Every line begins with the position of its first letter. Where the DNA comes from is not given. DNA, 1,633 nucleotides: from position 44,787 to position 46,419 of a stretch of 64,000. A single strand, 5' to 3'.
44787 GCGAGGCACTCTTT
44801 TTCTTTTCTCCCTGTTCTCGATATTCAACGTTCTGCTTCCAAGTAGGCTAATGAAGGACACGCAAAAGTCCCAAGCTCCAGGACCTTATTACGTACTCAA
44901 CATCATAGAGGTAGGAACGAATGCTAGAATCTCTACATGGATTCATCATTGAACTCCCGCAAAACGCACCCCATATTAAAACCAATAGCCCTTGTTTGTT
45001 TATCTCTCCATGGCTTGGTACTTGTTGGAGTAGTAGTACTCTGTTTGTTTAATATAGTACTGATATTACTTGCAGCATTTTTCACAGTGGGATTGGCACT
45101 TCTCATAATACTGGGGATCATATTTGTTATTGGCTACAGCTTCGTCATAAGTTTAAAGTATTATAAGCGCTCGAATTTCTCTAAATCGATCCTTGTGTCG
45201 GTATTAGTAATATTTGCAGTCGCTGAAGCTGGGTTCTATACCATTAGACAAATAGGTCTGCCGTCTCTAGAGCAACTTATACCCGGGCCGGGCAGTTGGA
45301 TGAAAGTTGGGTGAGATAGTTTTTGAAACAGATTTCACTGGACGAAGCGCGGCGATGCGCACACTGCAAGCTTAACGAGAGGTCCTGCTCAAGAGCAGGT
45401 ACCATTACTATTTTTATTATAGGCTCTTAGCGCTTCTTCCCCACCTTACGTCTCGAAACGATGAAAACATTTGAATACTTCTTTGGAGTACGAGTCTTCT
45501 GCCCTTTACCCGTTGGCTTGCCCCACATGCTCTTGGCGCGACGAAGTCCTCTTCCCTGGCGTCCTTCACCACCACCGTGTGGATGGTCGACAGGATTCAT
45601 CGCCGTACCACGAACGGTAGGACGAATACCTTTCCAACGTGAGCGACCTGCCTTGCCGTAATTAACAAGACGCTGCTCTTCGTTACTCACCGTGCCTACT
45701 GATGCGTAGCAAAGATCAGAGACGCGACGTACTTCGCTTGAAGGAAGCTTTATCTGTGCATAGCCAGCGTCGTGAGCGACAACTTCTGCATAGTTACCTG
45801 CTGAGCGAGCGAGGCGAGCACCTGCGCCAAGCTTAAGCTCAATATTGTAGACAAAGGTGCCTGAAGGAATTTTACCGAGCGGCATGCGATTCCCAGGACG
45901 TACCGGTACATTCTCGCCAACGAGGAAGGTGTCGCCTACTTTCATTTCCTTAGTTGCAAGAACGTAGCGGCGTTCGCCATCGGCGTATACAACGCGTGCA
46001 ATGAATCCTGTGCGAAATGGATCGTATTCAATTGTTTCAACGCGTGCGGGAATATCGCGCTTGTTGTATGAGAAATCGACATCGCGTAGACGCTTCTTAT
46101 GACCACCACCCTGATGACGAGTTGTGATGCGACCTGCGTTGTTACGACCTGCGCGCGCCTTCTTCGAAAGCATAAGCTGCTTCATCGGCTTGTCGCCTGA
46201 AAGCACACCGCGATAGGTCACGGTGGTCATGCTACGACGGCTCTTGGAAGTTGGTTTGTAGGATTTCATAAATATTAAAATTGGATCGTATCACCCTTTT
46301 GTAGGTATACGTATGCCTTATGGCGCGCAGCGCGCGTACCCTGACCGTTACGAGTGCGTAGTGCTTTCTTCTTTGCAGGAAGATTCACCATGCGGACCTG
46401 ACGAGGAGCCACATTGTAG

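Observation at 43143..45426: Opposite-strand three-gene insertion between rplB and rpsS in the S10 operon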

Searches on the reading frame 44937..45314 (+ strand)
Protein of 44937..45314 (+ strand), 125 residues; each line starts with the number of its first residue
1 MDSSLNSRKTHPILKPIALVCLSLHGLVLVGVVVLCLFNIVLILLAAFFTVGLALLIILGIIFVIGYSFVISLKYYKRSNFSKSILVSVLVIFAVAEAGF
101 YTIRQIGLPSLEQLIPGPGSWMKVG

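Call 3: search_protein_families(library=pfam, proteins=[window:44937-45314:+], max_evalue=0.1)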
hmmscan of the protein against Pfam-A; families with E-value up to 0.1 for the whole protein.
window:44937-45314:+ (125 aa): 0 families

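Call 4: search_protein_families(library=ncbifam, proteins=[window:44937-45314:+], max_evalue=0.1)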
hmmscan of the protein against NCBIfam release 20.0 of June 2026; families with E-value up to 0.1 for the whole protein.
window:44937-45314:+ (125 aa): 0 families

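Call 45: find_homologous_proteins(query=window:44937-45314:+)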
Query window:44937-45314:+ (125 aa): 1 proteins with E <= 0.001 among 334 candidates.
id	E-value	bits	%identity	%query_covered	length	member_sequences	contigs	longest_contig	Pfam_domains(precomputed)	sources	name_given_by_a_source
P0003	1.7e-69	250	100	100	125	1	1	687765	-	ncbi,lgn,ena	-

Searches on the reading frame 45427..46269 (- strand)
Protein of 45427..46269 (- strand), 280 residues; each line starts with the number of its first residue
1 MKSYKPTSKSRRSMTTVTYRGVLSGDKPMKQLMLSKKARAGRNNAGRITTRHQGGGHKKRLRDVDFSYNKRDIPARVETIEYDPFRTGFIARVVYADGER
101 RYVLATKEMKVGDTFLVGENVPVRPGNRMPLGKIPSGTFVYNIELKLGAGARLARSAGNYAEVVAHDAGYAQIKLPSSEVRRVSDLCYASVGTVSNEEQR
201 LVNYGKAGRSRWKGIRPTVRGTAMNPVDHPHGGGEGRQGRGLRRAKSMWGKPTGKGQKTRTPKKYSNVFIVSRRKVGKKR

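Call 3: search_protein_families(library=pfam, proteins=[window:45427-46269:-], max_evalue=0.1)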
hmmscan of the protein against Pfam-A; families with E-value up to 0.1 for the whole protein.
window:45427-46269:- (280 aa): 2 families
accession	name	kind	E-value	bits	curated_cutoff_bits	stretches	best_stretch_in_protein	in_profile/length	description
PF03947.24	Ribosomal_L2_C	-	6e-51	172.2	33.7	1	125-250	2-126/126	Ribosomal Proteins L2, C-terminal domain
PF00181.30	Ribosomal_L2_N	-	5.8e-30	103.6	23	1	41-114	1-74/77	Ribosomal Proteins L2, RNA binding N-terminal domain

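Call 10: find_related_loci(query=window:45427-46269:-, collection=genome_contigs, flank=8000)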
Query window:45427-46269:- (280 aa) in genome_contigs; peptide patterns used: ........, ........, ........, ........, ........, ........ (x = any residue, [..] = any of these).
600 stretches matched a pattern (row limit reached: there are more); 593 encode a relative of the query (tblastn E <= 1e-3); the best 80 are kept; 80 distinct loci.
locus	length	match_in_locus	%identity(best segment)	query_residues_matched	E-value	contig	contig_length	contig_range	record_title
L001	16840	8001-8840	82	1-280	1e-152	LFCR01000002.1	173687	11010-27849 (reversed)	MAG: Parcubacteria bacterium C7867-008 C7867_00052, whole genome shotgun sequence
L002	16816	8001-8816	84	1-272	1e-150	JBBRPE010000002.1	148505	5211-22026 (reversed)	MAG: Candidatus Paceibacteria bacterium isolate La1_metabat2.398 LA1C_B2.398_k141_1954495L_148505_cov_14.3325, whole gen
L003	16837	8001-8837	79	1-279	1e-146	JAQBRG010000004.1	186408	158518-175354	MAG: Parcubacteria group bacterium isolate RYN_393 scaffold_4376877, whole genome shotgun sequence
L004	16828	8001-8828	80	1-276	5e-143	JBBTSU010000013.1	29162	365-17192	MAG: Patescibacteria group bacterium isolate H41-bin080 H41_bin080_000000000013, whole genome shotgun sequence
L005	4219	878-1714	78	1-279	2e-144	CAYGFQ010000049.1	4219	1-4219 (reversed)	MAG TPA_asm: uncultured Candidatus Saccharibacteria bacterium isolate ERP113451_co1_89 genome assembly, contig: NODE_311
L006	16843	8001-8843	82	1-280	2e-148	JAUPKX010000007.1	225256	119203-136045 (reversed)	MAG: Patescibacteria group bacterium isolate erpe_2018_pw_0hr_WHONDRS-PP48-000085_B_bin.9 scaffold_608658, whole genome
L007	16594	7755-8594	78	1-280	6e-138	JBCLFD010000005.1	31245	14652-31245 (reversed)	Candidatus Paceibacteria bacterium isolate SLM_LV1_02b-P15 Node_5_length_31245_cov_79.828194, whole genome shotgun seque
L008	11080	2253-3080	78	1-276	6e-137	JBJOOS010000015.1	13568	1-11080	MAG: Candidatus Parcubacteria bacterium isolate watershed3_2019_sw_WHONDRS-S19S_0084_A_bin.15 scaffold_0000560, whole ge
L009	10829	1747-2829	76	1-280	1e-134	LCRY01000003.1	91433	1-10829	MAG: Parcubacteria group bacterium GW2011_GWA1_56_13 UY93_C0003, whole genome shotgun sequence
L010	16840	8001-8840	76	1-280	2e-133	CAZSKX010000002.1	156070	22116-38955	MAG TPA_asm: uncultured Candidatus Saccharibacteria bacterium isolate SRP319275_co1_146 genome assembly, contig: NODE_33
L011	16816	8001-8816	74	1-272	1e-131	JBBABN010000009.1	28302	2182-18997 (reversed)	MAG: Candidatus Paceibacterota bacterium isolate SO_2017_LW1_21 NODE_1201_length_28302_cov_1.151198_LW64-88_2017, whole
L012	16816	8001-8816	75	1-272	8e-132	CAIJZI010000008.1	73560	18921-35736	uncultured bacterium isolate AlinenLipids_bin-0397 genome assembly, contig: bin-0397:8/9, whole genome shotgun sequence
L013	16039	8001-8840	74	1-280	4e-130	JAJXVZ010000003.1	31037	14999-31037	MAG: bacterium isolate BP5.bin54 NODE_2232_length_31037_cov_6.735102, whole genome shotgun sequence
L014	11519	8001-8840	74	1-280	1e-129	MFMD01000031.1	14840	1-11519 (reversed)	MAG: Candidatus Kaiserbacteria bacterium RIFCSPLOWO2_01_FULL_55_19 rifcsplowo2_01_scaffold_48786, whole genome shotgun s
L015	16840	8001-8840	83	1-280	1e-152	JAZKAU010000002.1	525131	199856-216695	MAG: Patescibacteria group bacterium isolate ADI_H3L2_1_122_18_3-bin046 ADIH3L21_B046_0_000000000002, whole genome shotg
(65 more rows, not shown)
